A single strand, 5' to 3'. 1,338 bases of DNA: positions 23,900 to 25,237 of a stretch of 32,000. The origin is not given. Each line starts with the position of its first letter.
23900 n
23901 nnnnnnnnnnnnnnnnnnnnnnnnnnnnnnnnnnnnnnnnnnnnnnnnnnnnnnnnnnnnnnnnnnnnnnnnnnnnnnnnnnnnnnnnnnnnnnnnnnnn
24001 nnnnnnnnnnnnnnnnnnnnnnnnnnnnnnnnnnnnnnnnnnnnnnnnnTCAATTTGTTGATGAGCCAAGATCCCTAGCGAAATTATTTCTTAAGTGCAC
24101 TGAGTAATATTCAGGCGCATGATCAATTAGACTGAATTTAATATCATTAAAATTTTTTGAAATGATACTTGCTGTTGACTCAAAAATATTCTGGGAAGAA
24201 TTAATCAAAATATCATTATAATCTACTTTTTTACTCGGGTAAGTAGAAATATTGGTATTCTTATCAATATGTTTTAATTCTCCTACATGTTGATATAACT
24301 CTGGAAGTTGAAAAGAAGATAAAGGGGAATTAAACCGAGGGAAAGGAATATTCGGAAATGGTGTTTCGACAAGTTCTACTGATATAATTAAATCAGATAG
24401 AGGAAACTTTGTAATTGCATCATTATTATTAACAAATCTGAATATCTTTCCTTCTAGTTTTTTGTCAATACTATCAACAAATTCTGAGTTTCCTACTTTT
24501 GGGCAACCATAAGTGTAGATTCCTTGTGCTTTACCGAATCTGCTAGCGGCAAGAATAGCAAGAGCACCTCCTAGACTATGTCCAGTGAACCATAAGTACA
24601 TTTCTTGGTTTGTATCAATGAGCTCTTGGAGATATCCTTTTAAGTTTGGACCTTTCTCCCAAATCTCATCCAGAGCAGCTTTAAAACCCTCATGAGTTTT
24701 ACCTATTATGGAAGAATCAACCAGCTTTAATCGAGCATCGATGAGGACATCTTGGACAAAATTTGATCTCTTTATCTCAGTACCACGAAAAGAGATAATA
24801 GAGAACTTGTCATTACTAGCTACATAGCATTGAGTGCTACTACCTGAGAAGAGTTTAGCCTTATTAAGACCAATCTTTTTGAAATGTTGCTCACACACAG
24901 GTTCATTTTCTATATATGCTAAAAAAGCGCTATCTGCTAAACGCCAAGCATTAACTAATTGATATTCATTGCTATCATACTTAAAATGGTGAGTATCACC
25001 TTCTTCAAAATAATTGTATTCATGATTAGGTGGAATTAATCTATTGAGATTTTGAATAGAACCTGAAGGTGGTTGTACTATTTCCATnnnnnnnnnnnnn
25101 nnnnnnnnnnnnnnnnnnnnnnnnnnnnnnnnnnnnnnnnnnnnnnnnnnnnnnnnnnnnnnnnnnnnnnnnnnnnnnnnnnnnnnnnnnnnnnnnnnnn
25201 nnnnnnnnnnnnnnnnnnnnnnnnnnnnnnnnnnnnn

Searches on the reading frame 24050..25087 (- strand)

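Call 14: search_protein_families(library=pfam, proteins=[window:24050-25087:-], max_evalue=0.001)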
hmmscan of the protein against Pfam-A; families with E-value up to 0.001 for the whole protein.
window:24050-25087:- (345 aa): 2 families
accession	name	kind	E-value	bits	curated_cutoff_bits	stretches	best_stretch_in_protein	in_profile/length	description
PF01764.32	Lipase_3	-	8.2e-25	87.8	22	1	98-230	2-137/140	Lipase (class 3)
PF11187.14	Mbeg1-like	-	0.00083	19.3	21.1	0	124-185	47-106/224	Mbeg1-like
